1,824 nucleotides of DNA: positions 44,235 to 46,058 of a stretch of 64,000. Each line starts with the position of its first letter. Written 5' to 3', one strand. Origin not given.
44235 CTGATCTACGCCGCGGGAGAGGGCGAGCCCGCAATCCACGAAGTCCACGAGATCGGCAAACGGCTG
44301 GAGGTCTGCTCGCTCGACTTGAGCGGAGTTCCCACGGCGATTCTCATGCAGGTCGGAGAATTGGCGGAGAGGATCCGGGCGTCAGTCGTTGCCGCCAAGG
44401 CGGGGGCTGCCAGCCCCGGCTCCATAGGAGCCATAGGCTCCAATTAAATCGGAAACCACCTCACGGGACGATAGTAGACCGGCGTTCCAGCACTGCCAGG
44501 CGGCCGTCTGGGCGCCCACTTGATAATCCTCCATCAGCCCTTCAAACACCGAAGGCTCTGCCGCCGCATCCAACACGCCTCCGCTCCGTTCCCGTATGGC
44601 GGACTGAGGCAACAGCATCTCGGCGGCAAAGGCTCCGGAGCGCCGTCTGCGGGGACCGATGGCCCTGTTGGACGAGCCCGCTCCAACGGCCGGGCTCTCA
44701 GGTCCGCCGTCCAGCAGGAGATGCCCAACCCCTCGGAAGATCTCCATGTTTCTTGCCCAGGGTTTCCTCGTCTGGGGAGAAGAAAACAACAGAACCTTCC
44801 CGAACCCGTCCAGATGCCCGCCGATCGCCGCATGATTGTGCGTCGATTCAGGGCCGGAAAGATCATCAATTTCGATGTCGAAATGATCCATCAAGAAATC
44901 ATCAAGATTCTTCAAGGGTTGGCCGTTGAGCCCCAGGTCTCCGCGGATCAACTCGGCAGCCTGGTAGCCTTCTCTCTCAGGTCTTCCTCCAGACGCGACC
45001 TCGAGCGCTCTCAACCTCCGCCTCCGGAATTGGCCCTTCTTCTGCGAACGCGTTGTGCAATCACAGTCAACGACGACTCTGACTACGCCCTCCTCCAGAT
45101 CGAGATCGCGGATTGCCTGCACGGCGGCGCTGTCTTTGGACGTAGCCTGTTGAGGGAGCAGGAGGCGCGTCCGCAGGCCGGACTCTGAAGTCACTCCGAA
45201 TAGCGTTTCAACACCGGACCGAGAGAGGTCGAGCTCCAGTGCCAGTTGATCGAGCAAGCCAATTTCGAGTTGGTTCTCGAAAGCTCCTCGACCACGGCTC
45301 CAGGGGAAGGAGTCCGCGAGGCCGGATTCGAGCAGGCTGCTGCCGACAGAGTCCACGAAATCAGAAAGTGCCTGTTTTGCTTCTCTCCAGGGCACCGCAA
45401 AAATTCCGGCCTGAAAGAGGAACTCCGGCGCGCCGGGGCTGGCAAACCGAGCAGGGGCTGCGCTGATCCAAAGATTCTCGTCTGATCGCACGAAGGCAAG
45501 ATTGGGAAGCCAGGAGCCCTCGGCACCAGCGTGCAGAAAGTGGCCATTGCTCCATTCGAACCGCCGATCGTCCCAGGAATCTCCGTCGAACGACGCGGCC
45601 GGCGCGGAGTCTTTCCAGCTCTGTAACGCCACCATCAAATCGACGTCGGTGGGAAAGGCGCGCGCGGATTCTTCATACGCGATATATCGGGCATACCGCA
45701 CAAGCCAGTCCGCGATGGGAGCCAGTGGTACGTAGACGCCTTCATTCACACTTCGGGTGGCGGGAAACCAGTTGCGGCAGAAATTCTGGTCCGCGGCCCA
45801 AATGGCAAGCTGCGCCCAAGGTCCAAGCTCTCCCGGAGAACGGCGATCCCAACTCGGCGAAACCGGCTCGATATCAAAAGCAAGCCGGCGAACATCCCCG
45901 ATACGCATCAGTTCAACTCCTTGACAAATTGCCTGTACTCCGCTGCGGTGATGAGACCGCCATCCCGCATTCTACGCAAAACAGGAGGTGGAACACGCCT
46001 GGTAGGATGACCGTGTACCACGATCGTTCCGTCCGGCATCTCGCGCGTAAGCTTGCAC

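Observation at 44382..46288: Uncharacterised two-gene module (126 aa plus 508-aa pseudo-ImmA/IrrE protein) next to McrBC: candidate novel defence or regulatory system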

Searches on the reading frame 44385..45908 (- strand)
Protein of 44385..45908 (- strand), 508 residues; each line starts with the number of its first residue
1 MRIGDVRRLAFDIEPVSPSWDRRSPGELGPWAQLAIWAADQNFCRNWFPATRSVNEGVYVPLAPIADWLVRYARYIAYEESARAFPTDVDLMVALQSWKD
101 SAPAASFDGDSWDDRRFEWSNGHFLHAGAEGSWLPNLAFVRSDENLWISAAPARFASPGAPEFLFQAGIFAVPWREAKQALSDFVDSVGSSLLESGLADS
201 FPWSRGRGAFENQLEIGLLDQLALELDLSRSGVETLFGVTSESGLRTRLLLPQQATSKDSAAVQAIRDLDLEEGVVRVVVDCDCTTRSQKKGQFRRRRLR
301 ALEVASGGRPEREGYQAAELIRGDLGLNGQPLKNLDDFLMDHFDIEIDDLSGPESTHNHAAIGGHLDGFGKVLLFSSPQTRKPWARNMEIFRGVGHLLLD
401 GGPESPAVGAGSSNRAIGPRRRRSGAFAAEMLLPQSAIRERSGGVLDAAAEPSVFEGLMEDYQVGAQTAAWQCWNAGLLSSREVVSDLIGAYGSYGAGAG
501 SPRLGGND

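Call 3: search_protein_families(library=pfam, proteins=[window:44385-45908:-], max_evalue=1)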
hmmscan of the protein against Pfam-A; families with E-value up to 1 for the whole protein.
window:44385-45908:- (508 aa): 0 families

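Call 4: search_protein_families(library=padloc, proteins=[window:44385-45908:-], max_evalue=1)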
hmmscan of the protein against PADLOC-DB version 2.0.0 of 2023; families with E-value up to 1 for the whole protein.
window:44385-45908:- (508 aa): 1 family
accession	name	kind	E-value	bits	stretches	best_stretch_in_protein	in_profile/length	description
PDLC03945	RmrA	-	0.016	12.4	1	423-483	241-300/394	-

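Call 5: search_protein_families(library=ncbifam, proteins=[window:44385-45908:-], max_evalue=1)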
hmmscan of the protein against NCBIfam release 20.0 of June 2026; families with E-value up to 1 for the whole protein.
window:44385-45908:- (508 aa): 1 family
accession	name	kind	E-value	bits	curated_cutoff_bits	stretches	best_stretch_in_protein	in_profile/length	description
NF052239.1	antitox_spr1629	equivalog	0.1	11.7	335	1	386-483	208-300/377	spr1629 family repressor/antitoxin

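Call 6: find_homologous_proteins(query=window:44385-45908:-, max_evalue=0.001)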
Query window:44385-45908:- (508 aa): 103 proteins with E <= 0.001 among 8000 candidates.
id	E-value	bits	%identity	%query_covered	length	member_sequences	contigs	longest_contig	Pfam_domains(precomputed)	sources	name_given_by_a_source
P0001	0.0e+0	1152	100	100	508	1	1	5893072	-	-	-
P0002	2.1e-244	830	74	98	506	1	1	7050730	-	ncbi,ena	-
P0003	4.0e-216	737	66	99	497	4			-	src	-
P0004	1.9e-208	712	65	97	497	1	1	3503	-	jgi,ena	jgi:hypothetical protein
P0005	3.5e-203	694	61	97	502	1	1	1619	-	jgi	jgi:hypothetical protein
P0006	7.7e-195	667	59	98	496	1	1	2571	-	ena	-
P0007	3.7e-191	655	72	82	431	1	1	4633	-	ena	-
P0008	5.9e-187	641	73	81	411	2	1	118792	-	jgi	-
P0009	9.0e-187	640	71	80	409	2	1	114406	-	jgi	jgi:hypothetical protein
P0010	1.2e-184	633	59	97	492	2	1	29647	-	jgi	jgi:hypothetical protein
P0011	3.1e-184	632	57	98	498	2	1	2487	-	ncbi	-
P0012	2.0e-178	613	56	97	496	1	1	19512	-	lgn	-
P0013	2.5e-170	586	55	98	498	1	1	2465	-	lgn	-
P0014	2.2e-165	569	55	97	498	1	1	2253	-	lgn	-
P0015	2.2e-160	553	55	97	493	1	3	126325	-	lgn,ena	-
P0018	1.0e-131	458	47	98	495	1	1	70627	-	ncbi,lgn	ncbi:MAG: hypothetical protein AAGC60_29650 [Acidobacteriota bacterium]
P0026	2.3e-93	332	39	97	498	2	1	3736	PF06114.20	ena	-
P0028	6.6e-88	314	40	98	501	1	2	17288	PF06114.20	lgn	-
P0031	3.9e-85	305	39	97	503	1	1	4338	PF06114.20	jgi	jgi:hypothetical protein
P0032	1.8e-84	303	38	97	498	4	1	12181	PF06114.20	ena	-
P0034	3.4e-84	302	37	97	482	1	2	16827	PF06114.20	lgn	-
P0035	6.6e-84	301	38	97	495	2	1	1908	PF06114.20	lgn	-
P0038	9.3e-83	297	37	97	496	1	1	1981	PF06114.20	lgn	-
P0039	1.8e-82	296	37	97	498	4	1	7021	PF06114.20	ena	-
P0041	6.0e-82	294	38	97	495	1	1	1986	PF06114.20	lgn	-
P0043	8.0e-82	294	37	97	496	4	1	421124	PF06114.20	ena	-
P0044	8.0e-82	294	38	98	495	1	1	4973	PF06114.20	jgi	jgi:hypothetical protein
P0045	1.2e-81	293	37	97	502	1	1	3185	PF06114.20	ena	-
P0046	1.3e-81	293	39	97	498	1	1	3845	PF06114.20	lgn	-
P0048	2.6e-81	292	39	97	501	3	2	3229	PF06114.20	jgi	jgi:hypothetical protein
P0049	4.3e-81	291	37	97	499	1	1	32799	PF06114.20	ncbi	ncbi:MAG: ImmA/IrrE family metallo-endopeptidase [Gaiellaceae bacterium]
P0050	6.7e-81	291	37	97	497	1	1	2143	PF06114.20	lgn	-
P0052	3.0e-80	289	39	97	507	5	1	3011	PF06114.20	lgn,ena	-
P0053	4.3e-80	288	37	97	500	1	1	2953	PF06114.20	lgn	-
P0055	5.3e-80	288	38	98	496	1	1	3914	PF06114.20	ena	-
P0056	5.5e-80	288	37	97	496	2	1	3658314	PF06114.20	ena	-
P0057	9.3e-80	287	38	97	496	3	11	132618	PF06114.20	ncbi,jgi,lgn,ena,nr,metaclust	ncbi:MAG: hypothetical protein OXC28_25975 [Defluviicoccus sp.]|nr:hypothetical protein [Defluviicoc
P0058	1.0e-79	287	38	97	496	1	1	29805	PF06114.20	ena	-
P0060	1.5e-79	286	37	97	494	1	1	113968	PF06114.20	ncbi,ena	-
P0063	2.7e-77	279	34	97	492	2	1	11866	PF06114.20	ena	-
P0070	2.4e-75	272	37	97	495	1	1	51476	PF06114.20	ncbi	-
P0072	1.3e-73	267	36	96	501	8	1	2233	PF06114.20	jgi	jgi:hypothetical protein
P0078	1.2e-71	260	34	99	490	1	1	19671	PF06114.20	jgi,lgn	jgi:hypothetical protein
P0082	1.1e-70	257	37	97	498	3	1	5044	PF06114.20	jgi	-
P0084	2.6e-70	256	34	97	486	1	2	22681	PF06114.20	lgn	-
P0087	5.5e-70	255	37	97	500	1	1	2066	PF06114.20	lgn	-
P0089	3.7e-69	252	33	96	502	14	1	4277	PF06114.20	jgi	jgi:hypothetical protein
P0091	5.5e-69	251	35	97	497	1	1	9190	PF06114.20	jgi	jgi:hypothetical protein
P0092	5.6e-69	251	33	96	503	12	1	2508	PF06114.20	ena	-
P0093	9.6e-69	251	36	97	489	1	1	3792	PF06114.20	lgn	-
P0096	6.6e-67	245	33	97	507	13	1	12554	PF06114.20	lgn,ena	-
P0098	1.2e-63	234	31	97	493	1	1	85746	PF06114.20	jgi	jgi:hypothetical protein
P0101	6.3e-49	185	30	96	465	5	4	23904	PF06114.20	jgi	jgi:hypothetical protein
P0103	3.7e-7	47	25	85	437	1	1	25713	-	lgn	-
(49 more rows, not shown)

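Call 9: find_related_loci(query=A1, collection=genome_contigs, flank=10000)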
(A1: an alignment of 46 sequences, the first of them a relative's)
Query A1 (508 aa) in genome_contigs; peptide patterns used: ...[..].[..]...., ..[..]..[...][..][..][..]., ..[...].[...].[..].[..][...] (x = any residue, [..] = any of these).
205 stretches matched a pattern; 63 encode a relative of the query (tblastn E <= 1e-3); 62 distinct loci.
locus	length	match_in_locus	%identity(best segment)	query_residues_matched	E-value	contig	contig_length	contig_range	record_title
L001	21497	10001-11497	74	1-499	0e+0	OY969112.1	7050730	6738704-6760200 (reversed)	MAG: uncultured Acidobacteriota bacterium isolate MFD04212.bin.1.16 genome assembly, chromosome: 1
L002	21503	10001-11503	75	1-502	0e+0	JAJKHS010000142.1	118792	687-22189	MAG: Thermoanaerobaculum sp. isolate b48_HoplandSoilSeptJan k101_7439617, whole genome shotgun sequence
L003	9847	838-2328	67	1-501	0e+0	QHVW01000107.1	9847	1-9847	MAG: Acidobacteria bacterium isolate gp7 AA5 14_0903_05_20cm_scaffold_5318_curated, whole genome shotgun sequence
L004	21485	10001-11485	47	1-500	7e-133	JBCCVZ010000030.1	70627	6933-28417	MAG: Acidobacteriota bacterium isolate P01_E01_bin.5 k141_1217422_length_70627_cov_51.9842, whole genome shotgun sequenc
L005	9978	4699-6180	47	1-494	4e-132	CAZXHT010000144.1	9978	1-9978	MAG TPA_asm: uncultured Myxococcales bacterium isolate binchicken_co100_415 genome assembly, contig: NODE_10899_length_9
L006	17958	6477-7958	45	1-494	2e-130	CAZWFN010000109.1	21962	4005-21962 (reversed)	MAG TPA_asm: uncultured Myxococcales bacterium isolate SRP332253_co1_126 genome assembly, contig: NODE_3720_length_21962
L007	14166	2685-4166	44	1-494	3e-126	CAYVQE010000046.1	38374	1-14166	MAG TPA_asm: uncultured Myxococcales bacterium isolate SRP141376_co4_87 genome assembly, contig: NODE_1884_length_38374_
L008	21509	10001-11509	38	1-505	2e-89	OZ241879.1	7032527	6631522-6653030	MAG: Spirochaetia bacterium isolate 33422d00-efb0-4b49-bd16-f937cda21374 genome assembly, chromosome: 1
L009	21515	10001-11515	37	1-504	3e-88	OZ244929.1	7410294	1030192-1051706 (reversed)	MAG: Spirochaetia bacterium isolate 8068e3ae-2514-4771-9ed6-15a7f5772894 genome assembly, chromosome: 1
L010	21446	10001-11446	37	1-494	2e-87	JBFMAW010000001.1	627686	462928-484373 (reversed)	MAG: Thermodesulfobacteriota bacterium isolate MAG148 MAG148_1, whole genome shotgun sequence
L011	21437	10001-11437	37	1-494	2e-86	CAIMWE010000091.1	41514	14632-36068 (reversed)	MAG: uncultured Acidobacteria bacterium isolate AlinenLipids_bin-9101 genome assembly, contig: bin-9101:091/305, whole g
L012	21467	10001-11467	37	3-492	3e-85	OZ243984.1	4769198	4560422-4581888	MAG: uncultured Candidatus Binatia bacterium isolate 31174faa-af5d-46df-8d7f-4a8f69c76524 genome assembly, chromosome: 1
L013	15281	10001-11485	37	3-494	5e-83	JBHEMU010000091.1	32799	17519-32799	MAG: Gaiellaceae bacterium isolate S4_bin.10.orig S4_k141_2676996, whole genome shotgun sequence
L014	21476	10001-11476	37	1-494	2e-82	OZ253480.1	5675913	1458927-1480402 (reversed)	MAG: uncultured Candidatus Binatia bacterium isolate 01c1d691-c9b9-4499-9944-1e5a173e9d55 genome assembly, chromosome: 1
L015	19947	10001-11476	37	1-494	8e-81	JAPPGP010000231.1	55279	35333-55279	MAG: Defluviicoccus sp. isolate RHO1_bin_59 NODE_1277_length_55279_cov_32.637965, whole genome shotgun sequence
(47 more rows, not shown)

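Call 14: find_encoding_contigs(protein=P0002, flank=10000, max_places=3)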
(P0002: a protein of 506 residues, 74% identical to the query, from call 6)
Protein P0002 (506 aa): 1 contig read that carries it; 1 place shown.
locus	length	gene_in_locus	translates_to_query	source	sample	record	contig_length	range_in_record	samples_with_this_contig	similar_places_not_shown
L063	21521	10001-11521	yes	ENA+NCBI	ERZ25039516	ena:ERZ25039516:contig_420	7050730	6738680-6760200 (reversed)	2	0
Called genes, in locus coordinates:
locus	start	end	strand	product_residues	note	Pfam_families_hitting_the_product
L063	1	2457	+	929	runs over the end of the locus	PF00534:Glycos_transf_1, PF13692:Glyco_trans_1_4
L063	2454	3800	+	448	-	PF13439:Glyco_transf_4 (faint), PF00534:Glycos_transf_1, PF13692:Glyco_trans_1_4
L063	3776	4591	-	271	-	PF00535:Glycos_transf_2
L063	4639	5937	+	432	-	PF00534:Glycos_transf_1 (weak), PF13692:Glyco_trans_1_4, PF13524:Glyco_trans_1_2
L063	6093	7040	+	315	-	PF01370:Epimerase, PF04321:RmlD_sub_bind (faint), PF16363:GDP_Man_Dehyd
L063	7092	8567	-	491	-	-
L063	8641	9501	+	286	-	PF13649:Methyltransf_25 (faint)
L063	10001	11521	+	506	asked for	-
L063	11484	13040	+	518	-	PF07021:MetW, PF13489:Methyltransf_23, PF08241:Methyltransf_11, PF08242:Methyltransf_12, PF13649:Methyltransf_25, PF13847:Methyltransf_31, PF00535:Glycos_transf_2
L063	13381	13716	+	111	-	PF10041:DUF2277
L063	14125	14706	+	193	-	PF04879:Molybdop_Fe4S4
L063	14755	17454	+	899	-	PF00384:Molybdopterin, PF01568:Molydop_binding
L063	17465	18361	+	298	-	PF12797:Fer4_2 (faint), PF12838:Fer4_7, PF13237:Fer4_10 (weak), PF13247:Fer4_11, PF14697:Fer4_21 (weak), PF00037:Fer4 (weak), PF12837:Fer4_6 (weak), PF09163:Form-deh_trans, +1 more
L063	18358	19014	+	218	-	PF01292:Ni_hydr_CYTB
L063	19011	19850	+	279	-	PF24859:FdhE_central, PF24860:FdhE_C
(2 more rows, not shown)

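Call 17: find_encoding_contigs(protein=P0001, flank=10000, max_places=2)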
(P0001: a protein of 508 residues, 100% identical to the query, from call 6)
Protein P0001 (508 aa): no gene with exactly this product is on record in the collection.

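Call 18: find_encoding_contigs(protein=P0015, flank=10000, max_places=2)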
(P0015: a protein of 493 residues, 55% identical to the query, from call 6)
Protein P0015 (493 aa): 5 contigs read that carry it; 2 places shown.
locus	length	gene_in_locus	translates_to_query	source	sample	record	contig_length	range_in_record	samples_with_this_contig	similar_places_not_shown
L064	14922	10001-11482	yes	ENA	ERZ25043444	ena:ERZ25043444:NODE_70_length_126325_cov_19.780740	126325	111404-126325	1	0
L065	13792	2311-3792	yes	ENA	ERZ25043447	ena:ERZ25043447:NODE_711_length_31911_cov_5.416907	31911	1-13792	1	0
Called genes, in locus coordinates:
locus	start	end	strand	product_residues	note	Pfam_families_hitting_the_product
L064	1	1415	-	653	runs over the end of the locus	PF01590:GAF, PF13185:GAF_2, PF13492:GAF_3 (weak), PF01966:HD (weak), PF13487:HD_5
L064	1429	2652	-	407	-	PF00962:A_deaminase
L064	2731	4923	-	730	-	PF00989:PAS (weak), PF13426:PAS_9, PF08447:PAS_3 (weak), PF00989:PAS, PF08448:PAS_4, PF13426:PAS_9, PF02518:HATPase_c, PF00072:Response_reg, +1 more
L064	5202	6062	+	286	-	PF13739:PdaC, PF11738:DUF3298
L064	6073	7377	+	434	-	PF01522:Polysacc_deac_1, PF13577:SnoaL_4 (faint), PF12680:SnoaL_2 (weak), PF14534:DUF4440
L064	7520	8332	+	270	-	PF00378:ECH_1, PF16113:ECH_2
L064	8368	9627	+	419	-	PF00108:Thiolase_N, PF02803:Thiolase_C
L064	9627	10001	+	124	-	-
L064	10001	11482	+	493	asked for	-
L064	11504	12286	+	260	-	PF00378:ECH_1, PF16113:ECH_2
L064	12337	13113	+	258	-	PF00378:ECH_1, PF16113:ECH_2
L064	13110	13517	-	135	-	PF03745:DUF309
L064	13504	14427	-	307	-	PF00158:Sigma54_activat, PF14532:Sigma54_activ_2, PF07728:AAA_5 (weak), PF25601:AAA_lid_14, PF02954:HTH_8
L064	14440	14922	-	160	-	?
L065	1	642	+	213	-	?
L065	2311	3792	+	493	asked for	-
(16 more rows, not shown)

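Call 19: find_encoding_contigs(protein=P0018, flank=10000, max_places=2)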
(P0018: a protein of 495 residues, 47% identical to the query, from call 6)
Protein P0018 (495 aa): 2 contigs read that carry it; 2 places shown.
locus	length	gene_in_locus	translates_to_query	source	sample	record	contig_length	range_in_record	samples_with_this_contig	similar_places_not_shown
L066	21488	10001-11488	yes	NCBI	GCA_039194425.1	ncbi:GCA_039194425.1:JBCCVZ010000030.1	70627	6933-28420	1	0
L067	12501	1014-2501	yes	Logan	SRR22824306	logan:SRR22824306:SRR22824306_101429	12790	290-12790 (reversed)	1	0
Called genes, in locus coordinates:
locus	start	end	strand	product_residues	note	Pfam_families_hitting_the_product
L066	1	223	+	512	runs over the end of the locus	PF02321:OEP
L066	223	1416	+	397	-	PF25917:BSH_RND (weak), PF25973:BSH_CzcB (weak)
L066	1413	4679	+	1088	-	PF00873:ACR_tran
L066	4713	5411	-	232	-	-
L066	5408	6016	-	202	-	PF04542:Sigma70_r2, PF08281:Sigma70_r4_2, PF04545:Sigma70_r4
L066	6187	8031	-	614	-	PF01476:LysM (faint), PF01520:Amidase_3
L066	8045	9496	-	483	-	PF00437:T2SSE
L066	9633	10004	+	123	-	PF09851:SHOCT (weak)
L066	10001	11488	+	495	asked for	-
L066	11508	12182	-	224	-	PF01726:LexA_DNA_bind, PF00717:Peptidase_S24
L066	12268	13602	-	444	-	-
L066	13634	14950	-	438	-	PF00324:AA_permease, PF13520:AA_permease_2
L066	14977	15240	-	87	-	PF03966:Trm112p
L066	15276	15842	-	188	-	PF09411:PagL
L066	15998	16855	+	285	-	PF00535:Glycos_transf_2, PF13641:Glyco_tranf_2_3 (weak)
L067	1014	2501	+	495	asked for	-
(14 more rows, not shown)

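Call 20: find_encoding_contigs(protein=P0043, flank=10000, max_places=2)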
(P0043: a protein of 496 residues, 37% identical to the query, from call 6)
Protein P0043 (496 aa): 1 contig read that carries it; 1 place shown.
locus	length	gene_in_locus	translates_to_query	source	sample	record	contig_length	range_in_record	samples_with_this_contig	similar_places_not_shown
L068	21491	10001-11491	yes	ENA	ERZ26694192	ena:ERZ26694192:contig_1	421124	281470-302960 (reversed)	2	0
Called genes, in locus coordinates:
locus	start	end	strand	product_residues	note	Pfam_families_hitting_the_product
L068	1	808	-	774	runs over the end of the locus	PF01315:Ald_Xan_dh_C, PF02738:MoCoBD_1, PF20256:MoCoBD_2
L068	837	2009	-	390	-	PF00296:Bac_luciferase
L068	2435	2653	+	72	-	-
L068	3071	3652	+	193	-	PF09335:VTT_dom (weak)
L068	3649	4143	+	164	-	PF02600:DsbB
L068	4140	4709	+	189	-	PF03232:COQ7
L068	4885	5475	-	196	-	PF02525:Flavodoxin_2, PF03358:FMN_red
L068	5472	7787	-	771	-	PF18364:Molybdopterin_N, PF00384:Molybdopterin, PF01568:Molydop_binding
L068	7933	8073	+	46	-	PF21748:UPF0150 (weak)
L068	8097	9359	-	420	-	PF00872:Transposase_mut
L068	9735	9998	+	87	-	-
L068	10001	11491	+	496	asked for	PF06114:Peptidase_M78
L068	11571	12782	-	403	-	PF00067:p450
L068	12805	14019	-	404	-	PF04909:Amidohydro_2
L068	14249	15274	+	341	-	PF00753:Lactamase_B, PF21221:B_lactamase-like_C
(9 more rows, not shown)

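Call 31: search_solved_structures(query=A1, max_evalue=10, show_alignments=3)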
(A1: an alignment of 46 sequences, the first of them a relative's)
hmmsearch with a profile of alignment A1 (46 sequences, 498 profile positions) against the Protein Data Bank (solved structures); distinct sequences matched with E-value up to 10: 3.
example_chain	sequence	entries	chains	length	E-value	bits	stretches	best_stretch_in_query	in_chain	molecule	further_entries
5j78_A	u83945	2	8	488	0.99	11.2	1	256-326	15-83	Acetaldehyde dehydrogenase (Acetylating)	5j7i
1ne2_A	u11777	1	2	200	1.1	11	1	440-486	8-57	hypothetical protein ta1320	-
5x4z_F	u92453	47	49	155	1.7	10.5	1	358-403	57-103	RNA polymerase subunit ABC23, common to RNA polymerases I, II, and III | DNA-directed RNA polymerases I, II, and III subunit RPABC2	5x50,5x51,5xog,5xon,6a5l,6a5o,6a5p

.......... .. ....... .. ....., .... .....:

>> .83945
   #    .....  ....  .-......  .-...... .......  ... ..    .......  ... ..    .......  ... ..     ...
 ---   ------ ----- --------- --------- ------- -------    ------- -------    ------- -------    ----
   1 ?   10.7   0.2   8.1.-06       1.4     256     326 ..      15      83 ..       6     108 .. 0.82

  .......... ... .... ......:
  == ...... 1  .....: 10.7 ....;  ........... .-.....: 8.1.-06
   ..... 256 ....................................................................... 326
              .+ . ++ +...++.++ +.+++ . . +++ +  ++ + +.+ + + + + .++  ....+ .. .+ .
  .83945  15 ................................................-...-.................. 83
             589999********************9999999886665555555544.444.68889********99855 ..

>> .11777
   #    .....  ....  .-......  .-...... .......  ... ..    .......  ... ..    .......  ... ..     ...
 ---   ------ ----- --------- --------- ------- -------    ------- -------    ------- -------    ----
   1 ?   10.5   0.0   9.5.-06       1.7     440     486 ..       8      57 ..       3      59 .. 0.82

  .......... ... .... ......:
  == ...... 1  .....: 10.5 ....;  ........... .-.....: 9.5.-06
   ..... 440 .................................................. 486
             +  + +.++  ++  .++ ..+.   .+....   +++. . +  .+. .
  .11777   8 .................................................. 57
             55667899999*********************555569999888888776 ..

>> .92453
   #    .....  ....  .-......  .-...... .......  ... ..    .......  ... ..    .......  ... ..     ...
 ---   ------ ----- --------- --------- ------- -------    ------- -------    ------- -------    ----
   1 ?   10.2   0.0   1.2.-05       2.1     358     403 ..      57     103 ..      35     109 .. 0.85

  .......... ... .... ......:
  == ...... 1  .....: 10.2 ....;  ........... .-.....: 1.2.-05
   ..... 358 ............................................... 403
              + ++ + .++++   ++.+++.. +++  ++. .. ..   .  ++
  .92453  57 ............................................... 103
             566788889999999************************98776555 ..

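Call 33: search_protein_families(library=pfam, alignment_id=A1, max_evalue=0.01)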
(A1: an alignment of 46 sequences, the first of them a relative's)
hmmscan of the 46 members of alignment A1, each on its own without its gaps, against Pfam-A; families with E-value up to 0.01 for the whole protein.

A. member 1, P0001 (508 aa): 0 families

B. families by the number of members that match (of 46 scanned): 2 families
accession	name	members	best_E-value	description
PF06114.19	Peptidase_M78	28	3.2e-09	IrrE N-terminal-like domain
PF06621.17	SIM_C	1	0.0018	Single-minded protein C-terminus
